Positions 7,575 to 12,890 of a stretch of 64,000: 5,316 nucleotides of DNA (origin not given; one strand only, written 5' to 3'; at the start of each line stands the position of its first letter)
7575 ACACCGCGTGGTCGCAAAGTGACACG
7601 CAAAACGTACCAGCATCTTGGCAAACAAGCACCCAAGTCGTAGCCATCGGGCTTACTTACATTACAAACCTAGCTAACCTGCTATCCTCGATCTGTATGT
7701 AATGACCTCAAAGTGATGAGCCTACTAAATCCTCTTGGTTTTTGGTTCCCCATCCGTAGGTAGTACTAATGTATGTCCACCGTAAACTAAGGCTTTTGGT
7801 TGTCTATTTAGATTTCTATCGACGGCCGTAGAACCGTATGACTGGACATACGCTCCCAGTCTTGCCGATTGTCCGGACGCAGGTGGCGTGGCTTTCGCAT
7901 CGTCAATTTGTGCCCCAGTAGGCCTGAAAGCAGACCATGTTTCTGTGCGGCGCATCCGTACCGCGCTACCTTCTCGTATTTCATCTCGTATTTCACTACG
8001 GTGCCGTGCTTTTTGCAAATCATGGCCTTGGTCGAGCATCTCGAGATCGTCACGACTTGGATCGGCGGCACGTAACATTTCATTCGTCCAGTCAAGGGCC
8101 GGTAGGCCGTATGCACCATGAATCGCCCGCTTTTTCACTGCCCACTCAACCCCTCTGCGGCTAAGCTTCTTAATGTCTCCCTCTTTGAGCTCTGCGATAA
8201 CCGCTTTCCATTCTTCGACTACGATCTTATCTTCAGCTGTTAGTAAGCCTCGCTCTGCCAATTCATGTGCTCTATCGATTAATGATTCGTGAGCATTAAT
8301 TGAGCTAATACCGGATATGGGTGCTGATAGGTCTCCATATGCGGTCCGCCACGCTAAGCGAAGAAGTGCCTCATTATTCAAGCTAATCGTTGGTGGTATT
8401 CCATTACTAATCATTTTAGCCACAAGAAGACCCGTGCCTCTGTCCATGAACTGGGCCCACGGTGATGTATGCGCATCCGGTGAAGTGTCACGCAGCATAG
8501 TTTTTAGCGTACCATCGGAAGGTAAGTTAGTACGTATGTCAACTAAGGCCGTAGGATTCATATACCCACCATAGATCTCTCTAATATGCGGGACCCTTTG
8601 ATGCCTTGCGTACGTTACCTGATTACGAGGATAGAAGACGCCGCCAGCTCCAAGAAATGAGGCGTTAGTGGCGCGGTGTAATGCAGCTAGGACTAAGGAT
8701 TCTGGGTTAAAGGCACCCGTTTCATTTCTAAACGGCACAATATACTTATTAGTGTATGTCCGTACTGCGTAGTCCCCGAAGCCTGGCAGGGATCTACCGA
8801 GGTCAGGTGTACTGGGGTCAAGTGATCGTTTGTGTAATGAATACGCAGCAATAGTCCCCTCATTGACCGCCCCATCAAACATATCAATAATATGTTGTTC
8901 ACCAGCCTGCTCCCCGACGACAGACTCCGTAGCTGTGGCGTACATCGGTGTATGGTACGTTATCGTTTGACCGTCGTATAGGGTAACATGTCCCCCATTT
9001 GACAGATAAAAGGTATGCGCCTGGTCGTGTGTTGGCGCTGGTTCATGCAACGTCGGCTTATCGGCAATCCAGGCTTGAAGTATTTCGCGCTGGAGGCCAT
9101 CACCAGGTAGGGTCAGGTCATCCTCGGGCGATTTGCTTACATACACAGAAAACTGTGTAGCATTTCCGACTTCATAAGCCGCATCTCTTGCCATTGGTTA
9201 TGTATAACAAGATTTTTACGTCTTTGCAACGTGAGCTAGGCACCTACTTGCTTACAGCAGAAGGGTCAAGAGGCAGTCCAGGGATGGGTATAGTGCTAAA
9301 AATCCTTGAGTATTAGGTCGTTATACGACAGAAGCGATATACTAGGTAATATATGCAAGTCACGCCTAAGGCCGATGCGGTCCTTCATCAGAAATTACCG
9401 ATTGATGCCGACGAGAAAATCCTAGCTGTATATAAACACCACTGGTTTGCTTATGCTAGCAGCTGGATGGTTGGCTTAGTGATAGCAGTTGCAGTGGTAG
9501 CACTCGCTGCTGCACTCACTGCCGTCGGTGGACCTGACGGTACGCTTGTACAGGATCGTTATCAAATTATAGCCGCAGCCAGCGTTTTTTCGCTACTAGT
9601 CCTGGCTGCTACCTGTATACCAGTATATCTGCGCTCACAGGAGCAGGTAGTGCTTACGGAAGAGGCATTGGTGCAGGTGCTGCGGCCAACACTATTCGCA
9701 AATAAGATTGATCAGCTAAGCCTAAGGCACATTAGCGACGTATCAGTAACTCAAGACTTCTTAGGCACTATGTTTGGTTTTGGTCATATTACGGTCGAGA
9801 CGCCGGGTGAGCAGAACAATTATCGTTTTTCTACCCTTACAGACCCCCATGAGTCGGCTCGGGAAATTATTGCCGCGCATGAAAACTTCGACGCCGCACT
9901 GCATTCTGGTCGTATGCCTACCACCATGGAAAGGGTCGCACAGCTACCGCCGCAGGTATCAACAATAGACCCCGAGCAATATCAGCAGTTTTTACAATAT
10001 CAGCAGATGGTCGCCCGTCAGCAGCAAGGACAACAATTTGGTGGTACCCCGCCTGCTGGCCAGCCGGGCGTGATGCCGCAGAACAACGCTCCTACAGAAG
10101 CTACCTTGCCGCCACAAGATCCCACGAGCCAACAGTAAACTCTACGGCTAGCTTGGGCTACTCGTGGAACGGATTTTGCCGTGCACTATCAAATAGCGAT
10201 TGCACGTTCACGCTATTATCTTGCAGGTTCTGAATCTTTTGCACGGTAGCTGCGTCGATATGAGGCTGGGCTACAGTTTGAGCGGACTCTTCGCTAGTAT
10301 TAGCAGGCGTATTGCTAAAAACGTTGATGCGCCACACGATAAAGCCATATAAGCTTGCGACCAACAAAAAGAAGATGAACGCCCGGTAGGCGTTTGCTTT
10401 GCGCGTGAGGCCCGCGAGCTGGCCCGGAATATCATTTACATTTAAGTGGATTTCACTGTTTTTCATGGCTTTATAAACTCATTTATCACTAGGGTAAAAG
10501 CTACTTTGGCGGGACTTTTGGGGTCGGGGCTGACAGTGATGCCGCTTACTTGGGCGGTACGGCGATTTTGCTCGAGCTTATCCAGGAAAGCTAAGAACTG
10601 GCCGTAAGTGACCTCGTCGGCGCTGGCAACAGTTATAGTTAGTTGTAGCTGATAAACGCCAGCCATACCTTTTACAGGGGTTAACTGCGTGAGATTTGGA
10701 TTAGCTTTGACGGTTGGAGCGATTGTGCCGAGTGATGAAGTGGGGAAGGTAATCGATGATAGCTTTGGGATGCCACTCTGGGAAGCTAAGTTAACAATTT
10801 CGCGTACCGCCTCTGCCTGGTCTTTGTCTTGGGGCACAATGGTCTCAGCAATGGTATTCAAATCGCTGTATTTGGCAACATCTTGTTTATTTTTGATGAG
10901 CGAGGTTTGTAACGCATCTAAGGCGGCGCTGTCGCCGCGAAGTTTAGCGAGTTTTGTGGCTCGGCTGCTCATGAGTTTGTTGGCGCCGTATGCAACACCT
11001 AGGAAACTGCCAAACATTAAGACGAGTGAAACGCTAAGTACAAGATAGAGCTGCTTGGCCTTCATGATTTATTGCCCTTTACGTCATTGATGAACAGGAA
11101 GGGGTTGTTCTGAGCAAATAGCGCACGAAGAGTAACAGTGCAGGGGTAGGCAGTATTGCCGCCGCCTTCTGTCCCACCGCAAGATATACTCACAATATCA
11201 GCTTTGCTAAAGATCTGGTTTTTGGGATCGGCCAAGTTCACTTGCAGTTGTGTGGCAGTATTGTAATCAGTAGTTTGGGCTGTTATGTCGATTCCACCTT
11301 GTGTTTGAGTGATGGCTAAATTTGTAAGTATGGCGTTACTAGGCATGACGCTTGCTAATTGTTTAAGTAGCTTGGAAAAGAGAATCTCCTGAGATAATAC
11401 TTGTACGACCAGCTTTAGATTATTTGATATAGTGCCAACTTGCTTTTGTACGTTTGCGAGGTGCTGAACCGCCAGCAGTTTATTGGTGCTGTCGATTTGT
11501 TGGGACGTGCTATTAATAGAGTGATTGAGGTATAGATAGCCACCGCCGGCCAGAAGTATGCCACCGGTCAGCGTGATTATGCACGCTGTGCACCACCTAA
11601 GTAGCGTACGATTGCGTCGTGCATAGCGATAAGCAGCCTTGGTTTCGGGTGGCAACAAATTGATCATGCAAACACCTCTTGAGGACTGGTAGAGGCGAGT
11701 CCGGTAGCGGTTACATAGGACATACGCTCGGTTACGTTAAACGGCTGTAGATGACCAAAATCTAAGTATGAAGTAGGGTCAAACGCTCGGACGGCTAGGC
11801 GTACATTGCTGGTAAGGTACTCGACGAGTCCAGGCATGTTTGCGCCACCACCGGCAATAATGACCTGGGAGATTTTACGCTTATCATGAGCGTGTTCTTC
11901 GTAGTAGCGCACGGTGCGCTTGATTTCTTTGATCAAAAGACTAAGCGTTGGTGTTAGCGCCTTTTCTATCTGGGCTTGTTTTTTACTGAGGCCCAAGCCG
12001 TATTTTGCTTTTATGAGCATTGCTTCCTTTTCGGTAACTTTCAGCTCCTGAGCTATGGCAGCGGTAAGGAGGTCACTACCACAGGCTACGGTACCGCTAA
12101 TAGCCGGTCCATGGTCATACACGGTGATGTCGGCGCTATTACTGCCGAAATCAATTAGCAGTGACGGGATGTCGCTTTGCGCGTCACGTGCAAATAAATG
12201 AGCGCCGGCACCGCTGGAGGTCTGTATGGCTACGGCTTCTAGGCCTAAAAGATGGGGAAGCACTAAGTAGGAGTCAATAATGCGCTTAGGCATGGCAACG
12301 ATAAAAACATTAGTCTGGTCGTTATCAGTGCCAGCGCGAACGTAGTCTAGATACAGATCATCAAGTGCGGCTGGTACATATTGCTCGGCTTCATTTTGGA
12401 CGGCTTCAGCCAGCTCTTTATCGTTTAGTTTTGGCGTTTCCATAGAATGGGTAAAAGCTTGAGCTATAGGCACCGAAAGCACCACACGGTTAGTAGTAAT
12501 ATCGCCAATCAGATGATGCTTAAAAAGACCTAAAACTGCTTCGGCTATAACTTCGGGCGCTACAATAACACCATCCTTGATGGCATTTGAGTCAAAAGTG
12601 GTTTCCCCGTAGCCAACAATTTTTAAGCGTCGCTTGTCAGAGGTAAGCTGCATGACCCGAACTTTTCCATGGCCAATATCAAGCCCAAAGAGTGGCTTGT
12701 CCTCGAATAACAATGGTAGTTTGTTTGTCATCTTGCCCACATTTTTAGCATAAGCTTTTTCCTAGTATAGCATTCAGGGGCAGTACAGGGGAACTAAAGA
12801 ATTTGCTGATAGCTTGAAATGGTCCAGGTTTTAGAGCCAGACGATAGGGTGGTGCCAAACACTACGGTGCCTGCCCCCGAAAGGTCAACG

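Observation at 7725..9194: Orphan, divergent Pup-ligase/deamidase (PafA/Dop) family homolog with no Pup or proteasome genes nearby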

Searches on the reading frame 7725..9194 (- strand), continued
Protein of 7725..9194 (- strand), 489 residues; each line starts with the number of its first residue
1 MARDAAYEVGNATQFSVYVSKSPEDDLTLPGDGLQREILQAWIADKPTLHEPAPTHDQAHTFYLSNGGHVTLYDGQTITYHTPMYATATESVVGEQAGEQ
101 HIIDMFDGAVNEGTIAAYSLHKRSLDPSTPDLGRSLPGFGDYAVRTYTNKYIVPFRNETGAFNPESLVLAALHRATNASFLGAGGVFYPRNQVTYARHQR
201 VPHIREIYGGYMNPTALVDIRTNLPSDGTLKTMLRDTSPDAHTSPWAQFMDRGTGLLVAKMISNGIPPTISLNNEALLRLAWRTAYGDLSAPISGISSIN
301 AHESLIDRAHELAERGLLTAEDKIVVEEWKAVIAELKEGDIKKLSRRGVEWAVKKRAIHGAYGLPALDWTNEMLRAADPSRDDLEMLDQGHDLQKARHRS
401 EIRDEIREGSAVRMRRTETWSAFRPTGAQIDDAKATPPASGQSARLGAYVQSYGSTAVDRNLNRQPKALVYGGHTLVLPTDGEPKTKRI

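Call 52: fold_search(model_id=the predicted structure, library=pdb)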
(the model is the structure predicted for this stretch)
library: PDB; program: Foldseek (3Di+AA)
matches with E <= 10: 212; with E <= 0.001: 24
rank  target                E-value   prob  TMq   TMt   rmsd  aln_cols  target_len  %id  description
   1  7oxy_A                2.2e-18  1.00  0.68  0.70   5.2       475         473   15  Crystal structure of depupylase Dop in complex with Pup and AMP-PCP (released 2021-12-01)
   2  7oyh_A                3.1e-18  1.00  0.69  0.72   4.9       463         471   15  Crystal structure of depupylase Dop in complex with Pup and ADP/tetrafluoromagnesate (released 2021-12-01)
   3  4b0r                  4.6e-18  1.00  0.68  0.73   5.0       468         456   15  Structure of the Deamidase-Depupylase Dop of the Prokaryotic Ubiquitin-like Modification Pathway (released 2012-09-12)
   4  5lrt                  6.5e-18  1.00  0.68  0.71   5.5       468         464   15  Structure of the Deamidase-Depupylase Dop of the Prokaryotic Ubiquitin-like Modification Pathway in Complex with ADP and (released 2017-02-01)
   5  7oxv                  8.3e-18  1.00  0.69  0.68   5.5       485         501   15  Crystal structure of depupylase Dop in the Dop-loop-inserted state (released 2021-12-01)
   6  7oy3_A                1.2e-17  1.00  0.69  0.71   4.8       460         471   15  Crystal structure of depupylase Dop in complex with phosphorylated Pup and ADP (released 2021-12-01)
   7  4bjr_B                2.7e-17  1.00  0.67  0.67   4.1       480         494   16  Crystal structure of the complex between Prokaryotic Ubiquitin-like Protein Pup and its Ligase PafA (released 2013-05-01)
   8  9cku_G                1.0e-16  1.00  0.66  0.82   5.4       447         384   17  Complex of M. smegmatis Dop with M. tuberculosis CoaX and Pup91 (released 2024-11-13)
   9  4bjr_A                2.1e-16  1.00  0.66  0.64   4.1       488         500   16  Crystal structure of the complex between Prokaryotic Ubiquitin-like Protein Pup and its Ligase PafA (released 2013-05-01)
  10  4b0t_A                2.3e-11  1.00  0.59  0.61   4.2       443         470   16  Structure of the Pup Ligase PafA of the Prokaryotic Ubiquitin-like Modification Pathway in Complex with ADP (released 2012-09-12)
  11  4b0t_B                1.3e-10  1.00  0.60  0.62   8.0       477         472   16  Structure of the Pup Ligase PafA of the Prokaryotic Ubiquitin-like Modification Pathway in Complex with ADP (released 2012-09-12)
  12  1tt4_A                9.1e-06  1.00  0.45  0.60   6.6       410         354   12  Structure of NP459575, a predicted glutathione synthase from Salmonella typhimurium (released 2004-08-17)
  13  1r8g_A                1.1e-05  1.00  0.38  0.49   8.9       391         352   12  Structure and function of YbdK (released 2004-08-17)
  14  1r8g_B                3.8e-05  1.00  0.40  0.51   7.4       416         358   12  Structure and function of YbdK (released 2004-08-17)
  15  3ln6                  1.6e-04  1.00  0.41  0.29   7.9       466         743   12  Crystal structure of a bifunctional glutathione synthetase from Streptococcus agalactiae (released 2011-04-13)
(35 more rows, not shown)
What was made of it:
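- On Pup_ligase family (Pfam PF03136; PafA/Dop-like): The top 11 PDB matches are all Dop or PafA (call 52).
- Closest known: Depupylase/deamidase Dop. Same: Best structural match (E 2e-18, TM 0.68-0.72, call 52).
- Closest known: Pup ligase PafA. Same: Same fold (E 3e-17, TM 0.67, call 52).
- Closest known: YbdK/GCS2 and glutamine synthetase. Same: They are weaker fold matches (E 1e-5 to 1e-3, call 52).
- Checked: YbdK/GCS2 and glutamine synthetases follow (call 52).
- Foldseek top hits are Dop and PafA at E about 1e-18 and TM about 0.7 (call 52).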

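Call 74: search_protein_families(library=pfam, proteins=[L002:2262-2990:-, L002:70-597:-], max_evalue=0.0001)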
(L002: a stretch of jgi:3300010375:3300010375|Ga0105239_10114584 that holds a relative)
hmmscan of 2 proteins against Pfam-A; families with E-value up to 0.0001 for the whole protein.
L002:2262-2990:- (243 aa): 1 family
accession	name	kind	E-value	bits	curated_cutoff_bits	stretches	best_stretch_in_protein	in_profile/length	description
PF02698.23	DUF218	-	2.4e-12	47.3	27.6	1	54-169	13-113/133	DUF218 domain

L002:70-597:- (175 aa): 3 families
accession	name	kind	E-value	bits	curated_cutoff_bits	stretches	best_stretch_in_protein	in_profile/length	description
PF01047.28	MarR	-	5.6e-09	36.2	24.6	1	46-95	8-57/59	MarR family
PF12802.13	MarR_2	-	9.9e-07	29.3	27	1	43-95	7-60/61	MarR family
PF13463.12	HTH_27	-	8.5e-05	23.2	22.2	0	44-105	6-68/68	Winged helix DNA-binding domain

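Call 77: find_related_loci(query=A3, collection=metagenome_contigs, flank=10000)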
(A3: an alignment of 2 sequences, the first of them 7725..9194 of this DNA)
Query A3 (489 aa) in metagenome_contigs; peptide patterns used: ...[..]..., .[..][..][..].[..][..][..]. (x = any residue, [..] = any of these).
181 stretches matched a pattern; 1 encode a relative of the query (tblastn E <= 1e-3); 1 distinct loci.
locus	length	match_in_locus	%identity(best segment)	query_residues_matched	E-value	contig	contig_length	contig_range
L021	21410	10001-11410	34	9-489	3e-59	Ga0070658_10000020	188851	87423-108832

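Call 78: search_protein_families(library=padloc, proteins=[window:7725-9194:-], max_evalue=0.01)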
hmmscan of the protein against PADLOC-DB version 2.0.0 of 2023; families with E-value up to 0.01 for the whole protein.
window:7725-9194:- (489 aa): 0 families

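Call 80: search_protein_families(library=pfam, proteins=[L021:7428-9128:-, L021:6597-7268:-, L021:6051-6551:+, L021:2946-5951:+, L021:1605-2744:+, L021:12205-13104:-, L021:13279-14841:-, L021:14848-15123:-, L021:15501-15983:-, L021:16098-16784:-], max_evalue=0.0001)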
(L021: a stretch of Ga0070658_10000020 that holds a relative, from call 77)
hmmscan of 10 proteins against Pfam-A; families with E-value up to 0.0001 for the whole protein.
L021:7428-9128:- (566 aa): 1 family
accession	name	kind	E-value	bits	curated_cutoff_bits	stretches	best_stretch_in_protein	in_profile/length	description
PF07690.21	MFS_1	-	3.3e-44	151.7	33.4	1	30-431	2-346/347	Major Facilitator Superfamily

L021:6597-7268:- (223 aa): 2 families
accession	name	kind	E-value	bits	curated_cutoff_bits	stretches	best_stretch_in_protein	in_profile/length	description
PF12146.15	Hydrolase_4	-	4.1e-06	26.7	27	1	17-149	4-139/239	Serine aminopeptidase, S33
PF00561.26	Abhydrolase_1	-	4.9e-06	26.8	25.8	1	20-124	3-104/245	alpha/beta hydrolase fold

L021:6051-6551:+ (166 aa): 1 family
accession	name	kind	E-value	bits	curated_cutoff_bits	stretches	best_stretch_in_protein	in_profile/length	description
PF08818.16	DUF1801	-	3.2e-15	56.7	27.2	1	58-156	4-84/85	Domain of unknown function (DU1801)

L021:2946-5951:+ (1001 aa): 1 family
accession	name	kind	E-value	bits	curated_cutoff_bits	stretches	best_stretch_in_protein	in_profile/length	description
PF13313.11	DUF4082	-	1.9e-88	294.2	28.4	2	59-213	2-143/143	Domain of unknown function (DUF4082)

L021:1605-2744:+ (379 aa): 0 families

L021:12205-13104:- (299 aa): 1 family
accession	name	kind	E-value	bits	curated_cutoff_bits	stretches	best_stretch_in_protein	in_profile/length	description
PF00892.27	EamA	-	8.2e-15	55.7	28.2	1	163-296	3-134/135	EamA-like transporter family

L021:13279-14841:- (520 aa): 1 family
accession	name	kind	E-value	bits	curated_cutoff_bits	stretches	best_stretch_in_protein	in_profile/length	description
PF00733.27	Asn_synthase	-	4.2e-06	27.1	21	0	399-492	240-333/354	Asparagine synthase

L021:14848-15123:- (91 aa): 0 families

L021:15501-15983:- (160 aa): 4 families
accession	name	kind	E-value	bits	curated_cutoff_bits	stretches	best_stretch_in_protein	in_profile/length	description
PF13673.13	Acetyltransf_10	-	2.5e-16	60.2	23.6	1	47-145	21-123/128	Acetyltransferase (GNAT) domain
PF13508.13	Acetyltransf_7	-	3.2e-16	59.9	27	1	57-130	3-83/84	Acetyltransferase (GNAT) domain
PF00583.31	Acetyltransf_1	-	3.1e-15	56.9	20.7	1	39-129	15-116/116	Acetyltransferase (GNAT) family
PF08445.16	FR47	-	1.6e-05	25.3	22.1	1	76-132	21-80/86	FR47-like protein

L021:16098-16784:- (228 aa): 0 families

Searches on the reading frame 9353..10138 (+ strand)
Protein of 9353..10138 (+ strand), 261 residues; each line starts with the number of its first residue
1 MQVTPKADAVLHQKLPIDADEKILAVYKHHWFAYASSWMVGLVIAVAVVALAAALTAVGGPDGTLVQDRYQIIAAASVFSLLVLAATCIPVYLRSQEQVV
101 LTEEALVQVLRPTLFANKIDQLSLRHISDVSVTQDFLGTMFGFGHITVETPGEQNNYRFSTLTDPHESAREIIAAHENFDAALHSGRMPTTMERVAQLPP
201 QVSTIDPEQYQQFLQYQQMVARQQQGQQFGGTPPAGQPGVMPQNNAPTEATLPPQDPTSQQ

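Call 10: search_protein_families(library=pfam, proteins=[window:9353-10138:+], max_evalue=0.001)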
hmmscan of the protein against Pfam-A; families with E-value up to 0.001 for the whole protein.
window:9353-10138:+ (261 aa): 1 family
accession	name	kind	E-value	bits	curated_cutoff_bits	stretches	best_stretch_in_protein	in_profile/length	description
PF03703.20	bPH_2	-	5.2e-05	23.9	22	1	115-157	20-63/78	Bacterial PH domain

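Call 78: search_protein_families(library=padloc, proteins=[window:9353-10138:+], max_evalue=0.01)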
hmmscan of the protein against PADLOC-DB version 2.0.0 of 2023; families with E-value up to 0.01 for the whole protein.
window:9353-10138:+ (261 aa): 0 families

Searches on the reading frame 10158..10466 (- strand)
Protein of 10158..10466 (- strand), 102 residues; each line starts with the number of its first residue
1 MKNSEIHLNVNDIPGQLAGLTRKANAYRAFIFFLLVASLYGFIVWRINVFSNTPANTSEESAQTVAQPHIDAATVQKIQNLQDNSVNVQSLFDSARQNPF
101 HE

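Call 15: search_protein_families(library=pfam, proteins=[window:10158-10466:-], max_evalue=10)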
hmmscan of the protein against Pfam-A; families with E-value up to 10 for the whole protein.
window:10158-10466:- (102 aa): 1 family
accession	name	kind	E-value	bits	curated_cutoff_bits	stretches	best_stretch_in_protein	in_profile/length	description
PF06796.16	NapE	-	0.3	11.2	25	1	36-50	34-48/54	Periplasmic nitrate reductase protein NapE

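Call 78: search_protein_families(library=padloc, proteins=[window:10158-10466:-], max_evalue=0.01)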
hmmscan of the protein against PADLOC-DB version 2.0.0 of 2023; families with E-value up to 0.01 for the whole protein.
window:10158-10466:- (102 aa): 0 families

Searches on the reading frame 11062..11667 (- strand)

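Call 75: search_protein_families(library=pfam, proteins=[window:11062-11667:-], max_evalue=0.0001)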
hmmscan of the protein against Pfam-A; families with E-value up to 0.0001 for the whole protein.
window:11062-11667:- (201 aa): 1 family
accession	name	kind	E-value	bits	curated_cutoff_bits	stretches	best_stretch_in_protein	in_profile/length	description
PF05137.18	PilN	-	1.3e-05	25.6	22.8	1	100-165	2-63/78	Fimbrial assembly protein (PilN)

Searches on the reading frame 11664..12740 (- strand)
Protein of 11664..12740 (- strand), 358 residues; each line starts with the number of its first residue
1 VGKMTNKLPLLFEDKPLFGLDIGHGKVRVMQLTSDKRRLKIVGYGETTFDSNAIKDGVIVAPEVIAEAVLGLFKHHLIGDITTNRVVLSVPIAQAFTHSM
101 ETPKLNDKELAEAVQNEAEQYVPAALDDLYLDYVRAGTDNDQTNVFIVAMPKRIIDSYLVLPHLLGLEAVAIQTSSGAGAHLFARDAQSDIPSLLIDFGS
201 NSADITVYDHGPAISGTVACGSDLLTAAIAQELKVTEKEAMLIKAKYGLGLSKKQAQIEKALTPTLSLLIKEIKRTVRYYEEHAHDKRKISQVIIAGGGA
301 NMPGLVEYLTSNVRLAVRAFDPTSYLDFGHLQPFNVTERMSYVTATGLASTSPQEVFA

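Call 75: search_protein_families(library=pfam, proteins=[window:11664-12740:-], max_evalue=0.0001)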
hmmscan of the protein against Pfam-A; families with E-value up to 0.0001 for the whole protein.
window:11664-12740:- (358 aa): 3 families
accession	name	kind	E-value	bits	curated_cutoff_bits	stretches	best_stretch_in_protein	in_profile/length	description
PF11104.14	PilM_2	-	3.1e-33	115.6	27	1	19-349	1-336/340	Type IV pilus assembly protein PilM;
PF14450.12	FtsA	-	2e-12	48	31.8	1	195-345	2-125/127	Cell division protein FtsA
PF25216.1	Volactin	-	1.1e-07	32.2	35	1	194-310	169-288/321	Volactin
